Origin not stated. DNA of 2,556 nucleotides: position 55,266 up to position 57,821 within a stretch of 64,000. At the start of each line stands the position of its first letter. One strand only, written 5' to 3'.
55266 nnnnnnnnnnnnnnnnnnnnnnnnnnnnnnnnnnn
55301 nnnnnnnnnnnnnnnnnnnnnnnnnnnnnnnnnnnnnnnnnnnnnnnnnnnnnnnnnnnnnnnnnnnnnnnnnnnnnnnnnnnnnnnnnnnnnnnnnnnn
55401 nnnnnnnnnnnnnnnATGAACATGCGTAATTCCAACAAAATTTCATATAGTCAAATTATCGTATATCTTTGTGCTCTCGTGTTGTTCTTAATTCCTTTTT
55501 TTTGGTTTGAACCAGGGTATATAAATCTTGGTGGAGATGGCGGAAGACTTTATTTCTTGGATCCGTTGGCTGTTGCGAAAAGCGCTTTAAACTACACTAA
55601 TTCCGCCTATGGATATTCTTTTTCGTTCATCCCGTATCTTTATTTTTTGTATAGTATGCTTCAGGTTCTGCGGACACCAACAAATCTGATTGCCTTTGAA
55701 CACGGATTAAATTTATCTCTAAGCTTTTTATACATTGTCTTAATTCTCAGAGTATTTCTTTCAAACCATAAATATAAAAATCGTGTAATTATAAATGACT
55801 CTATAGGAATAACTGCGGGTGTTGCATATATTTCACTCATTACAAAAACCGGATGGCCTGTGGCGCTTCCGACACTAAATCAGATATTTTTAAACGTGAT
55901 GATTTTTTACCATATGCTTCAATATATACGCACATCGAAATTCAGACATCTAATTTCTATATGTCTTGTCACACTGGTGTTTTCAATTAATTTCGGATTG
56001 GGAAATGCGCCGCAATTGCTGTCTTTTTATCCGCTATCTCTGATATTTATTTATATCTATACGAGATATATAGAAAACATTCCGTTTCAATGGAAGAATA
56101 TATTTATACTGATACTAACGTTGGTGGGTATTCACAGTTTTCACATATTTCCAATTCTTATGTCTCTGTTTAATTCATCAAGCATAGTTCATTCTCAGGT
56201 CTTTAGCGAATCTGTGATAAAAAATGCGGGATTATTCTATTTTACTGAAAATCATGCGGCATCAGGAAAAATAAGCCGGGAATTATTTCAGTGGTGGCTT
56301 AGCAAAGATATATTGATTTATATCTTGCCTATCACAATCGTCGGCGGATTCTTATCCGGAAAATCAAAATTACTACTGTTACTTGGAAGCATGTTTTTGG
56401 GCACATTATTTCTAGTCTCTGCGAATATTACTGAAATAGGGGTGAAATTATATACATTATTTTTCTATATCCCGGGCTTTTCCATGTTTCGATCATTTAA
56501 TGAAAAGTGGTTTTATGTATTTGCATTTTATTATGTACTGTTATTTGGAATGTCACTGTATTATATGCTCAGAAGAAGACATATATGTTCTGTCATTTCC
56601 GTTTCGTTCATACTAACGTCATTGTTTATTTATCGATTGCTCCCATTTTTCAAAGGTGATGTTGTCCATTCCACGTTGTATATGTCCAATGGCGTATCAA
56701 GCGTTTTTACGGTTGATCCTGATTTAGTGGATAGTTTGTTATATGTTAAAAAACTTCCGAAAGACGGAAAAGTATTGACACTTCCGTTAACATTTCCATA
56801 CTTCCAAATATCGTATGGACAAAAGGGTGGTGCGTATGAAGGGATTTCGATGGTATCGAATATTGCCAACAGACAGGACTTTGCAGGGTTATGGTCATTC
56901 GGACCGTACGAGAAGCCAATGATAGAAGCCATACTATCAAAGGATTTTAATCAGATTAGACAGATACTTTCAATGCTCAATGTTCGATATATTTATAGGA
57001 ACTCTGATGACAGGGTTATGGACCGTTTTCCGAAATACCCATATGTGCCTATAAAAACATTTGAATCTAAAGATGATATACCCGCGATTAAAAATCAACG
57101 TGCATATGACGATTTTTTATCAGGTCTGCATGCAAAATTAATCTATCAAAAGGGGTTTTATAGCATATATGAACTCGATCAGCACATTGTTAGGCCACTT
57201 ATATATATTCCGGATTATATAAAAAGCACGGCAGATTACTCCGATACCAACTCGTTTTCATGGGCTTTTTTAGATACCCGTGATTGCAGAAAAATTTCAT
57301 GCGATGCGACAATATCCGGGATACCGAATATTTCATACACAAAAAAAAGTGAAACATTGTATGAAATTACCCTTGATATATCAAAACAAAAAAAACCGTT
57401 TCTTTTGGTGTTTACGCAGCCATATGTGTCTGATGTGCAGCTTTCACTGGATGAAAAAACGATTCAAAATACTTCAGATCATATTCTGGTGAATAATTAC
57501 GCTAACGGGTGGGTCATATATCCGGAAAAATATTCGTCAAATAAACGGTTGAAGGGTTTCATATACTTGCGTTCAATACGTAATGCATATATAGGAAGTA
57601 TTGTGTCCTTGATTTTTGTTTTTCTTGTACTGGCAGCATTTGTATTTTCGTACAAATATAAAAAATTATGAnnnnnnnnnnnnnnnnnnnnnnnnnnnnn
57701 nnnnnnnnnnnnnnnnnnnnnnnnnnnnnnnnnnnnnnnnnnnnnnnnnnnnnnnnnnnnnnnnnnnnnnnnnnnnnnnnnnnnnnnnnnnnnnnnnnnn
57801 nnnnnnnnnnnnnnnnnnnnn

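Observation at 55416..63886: Three paralogous ~600-770 aa polytopic membrane proteins of an unrecognised family, interleaved with a SAM methyltransferase and a GtrA-like small membrane protein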

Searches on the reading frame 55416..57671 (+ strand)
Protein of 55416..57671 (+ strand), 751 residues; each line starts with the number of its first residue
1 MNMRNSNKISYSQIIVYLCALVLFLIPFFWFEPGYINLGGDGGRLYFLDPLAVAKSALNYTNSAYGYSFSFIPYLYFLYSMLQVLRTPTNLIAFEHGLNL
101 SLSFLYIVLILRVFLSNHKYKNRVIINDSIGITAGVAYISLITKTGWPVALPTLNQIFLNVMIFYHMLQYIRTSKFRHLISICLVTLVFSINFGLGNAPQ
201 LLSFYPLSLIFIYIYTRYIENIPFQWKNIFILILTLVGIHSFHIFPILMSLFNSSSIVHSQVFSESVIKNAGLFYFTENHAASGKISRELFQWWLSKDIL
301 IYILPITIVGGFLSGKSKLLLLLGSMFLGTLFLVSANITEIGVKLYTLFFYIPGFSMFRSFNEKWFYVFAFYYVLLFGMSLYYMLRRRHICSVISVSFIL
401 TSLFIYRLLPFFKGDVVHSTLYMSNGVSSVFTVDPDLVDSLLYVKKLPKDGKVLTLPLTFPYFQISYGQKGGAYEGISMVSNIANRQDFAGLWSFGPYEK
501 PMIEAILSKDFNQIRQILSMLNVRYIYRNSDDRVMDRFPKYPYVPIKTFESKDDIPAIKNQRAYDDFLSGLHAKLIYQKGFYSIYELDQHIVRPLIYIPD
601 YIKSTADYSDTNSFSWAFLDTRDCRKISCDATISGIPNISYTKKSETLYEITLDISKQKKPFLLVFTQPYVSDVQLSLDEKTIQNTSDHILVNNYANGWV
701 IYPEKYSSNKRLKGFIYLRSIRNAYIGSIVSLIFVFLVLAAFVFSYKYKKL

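Call 3: search_protein_families(library=pfam, proteins=[window:55416-57671:+], max_evalue=1)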
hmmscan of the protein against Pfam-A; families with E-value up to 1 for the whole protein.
window:55416-57671:+ (751 aa): 0 families

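Call 4: search_protein_families(library=ncbifam, proteins=[window:55416-57671:+], max_evalue=1)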
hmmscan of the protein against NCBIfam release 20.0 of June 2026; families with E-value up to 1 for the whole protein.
window:55416-57671:+ (751 aa): 2 families
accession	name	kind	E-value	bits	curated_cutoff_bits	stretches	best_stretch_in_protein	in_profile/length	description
NF001101.0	PRK00134.1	equivalog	0.06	13.7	95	1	281-337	14-69/104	fluoride efflux transporter family protein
NF010232.0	PRK13682.2-2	equivalog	0.4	11.1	85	1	271-308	17-54/57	hypothetical protein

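Call 8: search_solved_structures(query=window:55416-57671:+, max_evalue=10)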
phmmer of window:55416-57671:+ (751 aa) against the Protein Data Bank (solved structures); distinct sequences matched with E-value up to 10: 0.

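Call 16: find_homologous_proteins(query=window:55416-57671:+, max_evalue=0.001)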
Query window:55416-57671:+ (751 aa): 193 proteins with E <= 0.001 among 8000 candidates; the best 120 are listed.
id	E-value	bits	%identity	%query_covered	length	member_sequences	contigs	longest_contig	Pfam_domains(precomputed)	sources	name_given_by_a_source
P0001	0.0e+0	1671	100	100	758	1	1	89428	-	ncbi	-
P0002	0.0e+0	1019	59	97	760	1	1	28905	-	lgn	-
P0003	3.6e-246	837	51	98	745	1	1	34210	-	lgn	-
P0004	7.2e-240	816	49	97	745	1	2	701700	-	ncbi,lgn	-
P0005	1.3e-239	815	50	97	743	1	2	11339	-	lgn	-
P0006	1.2e-231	789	49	97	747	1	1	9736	-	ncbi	-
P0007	1.6e-224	765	48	96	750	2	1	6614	-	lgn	-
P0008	3.9e-220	751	48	95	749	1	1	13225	-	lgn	-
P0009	2.7e-219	748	46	96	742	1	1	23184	-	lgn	-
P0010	3.5e-200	685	45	98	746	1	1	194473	-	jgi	jgi:hypothetical protein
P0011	1.5e-196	673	46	96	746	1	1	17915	-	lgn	-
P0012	4.7e-193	661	45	96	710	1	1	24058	-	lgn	-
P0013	8.7e-193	660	45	96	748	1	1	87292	-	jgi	jgi:hypothetical protein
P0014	3.5e-192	658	42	98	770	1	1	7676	-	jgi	jgi:hypothetical protein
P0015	2.6e-191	656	45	97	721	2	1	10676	-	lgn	-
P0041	2.1e-158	547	46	76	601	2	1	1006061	-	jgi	jgi:hypothetical protein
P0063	5.4e-106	374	33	97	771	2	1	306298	-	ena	-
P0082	7.0e-100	353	35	78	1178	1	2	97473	-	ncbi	-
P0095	5.7e-98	347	30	96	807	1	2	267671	-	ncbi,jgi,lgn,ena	-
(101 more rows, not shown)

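Call 18: search_solved_structures(query=A1, max_evalue=10, show_alignments=2)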
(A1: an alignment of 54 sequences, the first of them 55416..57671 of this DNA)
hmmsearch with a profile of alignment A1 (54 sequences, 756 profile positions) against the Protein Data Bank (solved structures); distinct sequences matched with E-value up to 10: 0.

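Call 20: search_protein_families(library=pfam, alignment_id=A1, max_evalue=0.1)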
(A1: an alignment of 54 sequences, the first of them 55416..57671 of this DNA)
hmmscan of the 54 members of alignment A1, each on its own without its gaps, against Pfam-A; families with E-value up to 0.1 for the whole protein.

A. member 1, window:55416-57671:+ (751 aa): 0 families

B. families by the number of members that match (of 54 scanned): 12 families
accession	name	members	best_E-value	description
PF11028.14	TMEM260-like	1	0.00084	Protein O-mannosyl-transferase TMEM260-like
PF25655.1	Phi6_P8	1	0.0024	Phi6 bacteriophage P8 capsid protein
PF13567.11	DUF4131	1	0.0074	Domain of unknown function (DUF4131)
PF10875.13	DUF2670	1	0.0077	Protein of unknown function (DUF2670)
PF10513.14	EPL1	1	0.0082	Enhancer of polycomb-like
PF04964.19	Flp_Fap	1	0.012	Flp/Fap pilin component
PF05293.16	ASFV_L11L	1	0.015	African swine fever virus (ASFV) L11L protein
PF19890.4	DUF6363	1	0.034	Domain of unknown function (DUF6363)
PF13595.11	DUF4138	1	0.041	Domain of unknown function (DUF4138)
PF13727.12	CoA_binding_3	1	0.046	CoA-binding domain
PF14015.11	DUF4231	1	0.088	Protein of unknown function (DUF4231)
PF08122.17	NDUF_B12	1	0.099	NADH-ubiquinone oxidoreductase B12 subunit family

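Call 29: predict_structure(alignment_id=A1)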
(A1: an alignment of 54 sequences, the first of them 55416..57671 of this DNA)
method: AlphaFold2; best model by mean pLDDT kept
length: 751 residues; sequences in the alignment: 54
mean_pLDDT: 89.9   pTM: 0.90
mean pLDDT of the five models: 89.9, 88.9, 88.2, 87.4, 86.3
residues with pLDDT >= 90: 516; 70-90: 195; 50-70: 33; < 50: 7
segments of 3 or more residues with pLDDT < 50: 1-4
pLDDT, mean of each block of 10 residues (from residue 1): 56 94 97 92 87 87 71 95 97 96 98 85 85 97 83 88 97 93 96 88 94 97 95 96 92 84 85 81 80 86 96 94 96 76 84 78 87 98 94 96 95 92 92 97 94 93 92 94 94 91 93 95 97 91 65 84 95 97 97 94 88 88 92 90 91 93 93 87 75 94 85 90 91 96 81 34
secondary structure, 60 per line:
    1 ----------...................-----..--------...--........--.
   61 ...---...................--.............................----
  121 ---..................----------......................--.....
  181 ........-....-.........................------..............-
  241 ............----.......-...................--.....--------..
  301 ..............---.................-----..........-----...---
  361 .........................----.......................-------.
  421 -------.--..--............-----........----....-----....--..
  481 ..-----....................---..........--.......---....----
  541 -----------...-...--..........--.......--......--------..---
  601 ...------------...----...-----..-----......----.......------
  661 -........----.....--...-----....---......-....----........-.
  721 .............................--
elements in order (helices of 4 or more, strands of 3 or more residues): H11-29 H50-57 H60-63 H67-85 H88-116 H124-141 H152-173 H176-188 H190-193 H195-219 H226-239 H241-252 H257-263 H265-283 H286-290 H299-314 H318-334 H340-349 H361-385 H390-412 H435-446 E452-459 E464-467 E473-476 H479-482 E488-491 H492-507 H511-520 E523-529 H533-536 H561-570 E573-579 E582-587 E601-603 E616-618 E638-643 E648-654 E662-669 E674-678 E681-683 E689-692 E696-701 H703-706 E711-718 H720-749

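Call 37: find_encoding_contigs(protein=P0001, flank=10000, max_places=3)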
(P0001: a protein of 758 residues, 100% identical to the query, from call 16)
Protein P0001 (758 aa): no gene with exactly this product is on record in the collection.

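Call 38: find_encoding_contigs(protein=P0004, flank=10000, max_places=2)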
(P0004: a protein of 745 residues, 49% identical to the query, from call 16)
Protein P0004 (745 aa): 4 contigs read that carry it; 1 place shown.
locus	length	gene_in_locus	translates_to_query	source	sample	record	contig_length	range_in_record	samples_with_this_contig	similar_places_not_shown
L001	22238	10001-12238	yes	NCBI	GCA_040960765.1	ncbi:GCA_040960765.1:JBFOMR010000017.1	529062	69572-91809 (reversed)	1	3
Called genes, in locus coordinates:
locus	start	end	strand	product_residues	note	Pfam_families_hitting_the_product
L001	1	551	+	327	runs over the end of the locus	PF01073:3Beta_HSD, PF01370:Epimerase, PF02719:Polysacc_synt_2 (faint), PF07993:NAD_binding_4, PF13460:NAD_binding_10, PF16363:GDP_Man_Dehyd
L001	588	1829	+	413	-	PF08421:Methyltransf_13, PF13489:Methyltransf_23, PF13847:Methyltransf_31 (faint), PF08241:Methyltransf_11 (faint), PF08484:Methyltransf_14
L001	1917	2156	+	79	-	PF01041:DegT_DnrJ_EryC1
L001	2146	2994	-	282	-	PF02475:TRM5-TYW2_MTfase (weak), PF05050:Methyltransf_21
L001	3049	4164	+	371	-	PF02350:Epimerase_2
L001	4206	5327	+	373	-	PF13489:Methyltransf_23, PF08241:Methyltransf_11, PF08242:Methyltransf_12, PF13649:Methyltransf_25 (weak), PF13847:Methyltransf_31 (weak)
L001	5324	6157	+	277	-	PF01370:Epimerase, PF04321:RmlD_sub_bind, PF16363:GDP_Man_Dehyd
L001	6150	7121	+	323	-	PF21360:PylC-like_N, PF02655:ATP-grasp_3 (weak)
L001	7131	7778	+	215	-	PF00702:Hydrolase, PF13419:HAD_2 (weak), PF13242:Hydrolase_like (weak)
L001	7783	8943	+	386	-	PF00155:Aminotran_1_2 (weak), PF01041:DegT_DnrJ_EryC1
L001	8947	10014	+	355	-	PF00535:Glycos_transf_2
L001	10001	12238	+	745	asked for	-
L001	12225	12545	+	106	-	-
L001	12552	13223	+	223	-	PF03141:Methyltransf_29, PF01209:Ubie_methyltran (weak), PF13489:Methyltransf_23, PF07021:MetW, PF13847:Methyltransf_31, PF08241:Methyltransf_11, PF08242:Methyltransf_12, PF13649:Methyltransf_25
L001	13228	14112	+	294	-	PF01209:Ubie_methyltran (weak), PF13489:Methyltransf_23, PF07021:MetW, PF13847:Methyltransf_31, PF08241:Methyltransf_11, PF08242:Methyltransf_12, PF13649:Methyltransf_25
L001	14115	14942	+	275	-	PF05050:Methyltransf_21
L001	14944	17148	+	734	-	-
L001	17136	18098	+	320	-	-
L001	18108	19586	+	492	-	-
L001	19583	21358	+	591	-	-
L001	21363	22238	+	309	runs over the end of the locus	PF01073:3Beta_HSD, PF01370:Epimerase, PF02719:Polysacc_synt_2 (faint), PF04321:RmlD_sub_bind, PF07993:NAD_binding_4 (faint), PF16363:GDP_Man_Dehyd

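Call 44: find_encoding_contigs(protein=P0095, flank=10000, max_places=1)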
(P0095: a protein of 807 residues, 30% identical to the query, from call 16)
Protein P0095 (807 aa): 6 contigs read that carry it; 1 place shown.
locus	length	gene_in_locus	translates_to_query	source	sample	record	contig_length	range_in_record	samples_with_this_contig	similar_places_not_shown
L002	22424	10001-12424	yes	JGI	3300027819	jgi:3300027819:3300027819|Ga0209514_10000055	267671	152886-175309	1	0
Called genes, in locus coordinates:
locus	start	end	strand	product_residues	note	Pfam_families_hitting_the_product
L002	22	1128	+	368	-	PF00535:Glycos_transf_2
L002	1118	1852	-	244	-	PF03141:Methyltransf_29 (weak), PF13489:Methyltransf_23, PF07021:MetW, PF13847:Methyltransf_31, PF08241:Methyltransf_11, PF08242:Methyltransf_12, PF13649:Methyltransf_25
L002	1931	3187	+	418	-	PF00534:Glycos_transf_1, PF13692:Glyco_trans_1_4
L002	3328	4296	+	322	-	PF01370:Epimerase, PF16363:GDP_Man_Dehyd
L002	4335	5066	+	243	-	PF01370:Epimerase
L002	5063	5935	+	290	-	PF01209:Ubie_methyltran (weak), PF13489:Methyltransf_23, PF05175:MTS (weak), PF05219:DREV (weak), PF13847:Methyltransf_31, PF08241:Methyltransf_11, PF08242:Methyltransf_12, PF13649:Methyltransf_25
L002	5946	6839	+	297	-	PF01370:Epimerase, PF02719:Polysacc_synt_2 (faint), PF04321:RmlD_sub_bind, PF16363:GDP_Man_Dehyd (faint), PF07993:NAD_binding_4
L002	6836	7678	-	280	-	PF00535:Glycos_transf_2, PF10111:Glyco_tranf_2_2, PF13641:Glyco_tranf_2_3 (weak)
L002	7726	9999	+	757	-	-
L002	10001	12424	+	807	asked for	-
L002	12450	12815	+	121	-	-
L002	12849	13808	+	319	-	PF01370:Epimerase, PF02719:Polysacc_synt_2 (faint), PF04321:RmlD_sub_bind, PF16363:GDP_Man_Dehyd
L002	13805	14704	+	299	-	PF01370:Epimerase, PF16363:GDP_Man_Dehyd, PF07993:NAD_binding_4 (weak)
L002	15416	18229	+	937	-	-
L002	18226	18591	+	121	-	-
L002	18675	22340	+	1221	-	-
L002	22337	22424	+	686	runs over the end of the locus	-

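Call 45: find_encoding_contigs(protein=P0041, flank=10000, max_places=1)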
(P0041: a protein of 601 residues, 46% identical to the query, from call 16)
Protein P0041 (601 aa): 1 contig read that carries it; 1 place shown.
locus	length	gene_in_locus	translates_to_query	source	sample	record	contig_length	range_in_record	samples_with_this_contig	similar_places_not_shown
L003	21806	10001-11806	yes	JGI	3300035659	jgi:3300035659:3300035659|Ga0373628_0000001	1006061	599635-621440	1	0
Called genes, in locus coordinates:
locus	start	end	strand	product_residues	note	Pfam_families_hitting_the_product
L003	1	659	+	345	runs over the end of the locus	PF00535:Glycos_transf_2, PF10111:Glyco_tranf_2_2 (weak), PF13641:Glyco_tranf_2_3, PF13632:Glyco_trans_2_3 (weak)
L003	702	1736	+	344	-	PF01370:Epimerase, PF02719:Polysacc_synt_2, PF04321:RmlD_sub_bind, PF01073:3Beta_HSD, PF07993:NAD_binding_4 (weak), PF13460:NAD_binding_10, PF16363:GDP_Man_Dehyd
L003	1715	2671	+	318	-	PF01370:Epimerase, PF04321:RmlD_sub_bind (weak), PF16363:GDP_Man_Dehyd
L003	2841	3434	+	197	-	PF03269:DUF268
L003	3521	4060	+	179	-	-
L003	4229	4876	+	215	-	-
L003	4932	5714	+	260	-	PF01209:Ubie_methyltran, PF13489:Methyltransf_23, PF08241:Methyltransf_11, PF08242:Methyltransf_12, PF13649:Methyltransf_25, PF13847:Methyltransf_31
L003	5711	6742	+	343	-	PF00535:Glycos_transf_2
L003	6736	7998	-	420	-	PF01041:DegT_DnrJ_EryC1, PF00155:Aminotran_1_2, PF01212:Beta_elim_lyase (weak), PF01053:Cys_Met_Meta_PP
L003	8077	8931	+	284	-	PF01370:Epimerase, PF04321:RmlD_sub_bind, PF01073:3Beta_HSD, PF02719:Polysacc_synt_2, PF13460:NAD_binding_10 (weak), PF16363:GDP_Man_Dehyd, PF07993:NAD_binding_4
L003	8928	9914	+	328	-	PF13506:Glyco_transf_21 (faint), PF00535:Glycos_transf_2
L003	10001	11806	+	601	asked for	-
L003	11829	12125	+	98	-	-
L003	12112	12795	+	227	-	PF13489:Methyltransf_23, PF13847:Methyltransf_31, PF08241:Methyltransf_11, PF08242:Methyltransf_12, PF13649:Methyltransf_25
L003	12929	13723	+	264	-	PF13489:Methyltransf_23, PF05175:MTS (faint), PF07021:MetW, PF13649:Methyltransf_25, PF13847:Methyltransf_31, PF08241:Methyltransf_11, PF08242:Methyltransf_12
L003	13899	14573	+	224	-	PF05050:Methyltransf_21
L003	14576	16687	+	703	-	-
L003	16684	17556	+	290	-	-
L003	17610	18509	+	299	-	PF00535:Glycos_transf_2, PF10111:Glyco_tranf_2_2, PF13641:Glyco_tranf_2_3, PF13712:Glyco_tranf_2_5 (weak)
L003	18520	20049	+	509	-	-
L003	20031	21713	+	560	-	-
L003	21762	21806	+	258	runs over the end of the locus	PF00483:NTP_transferase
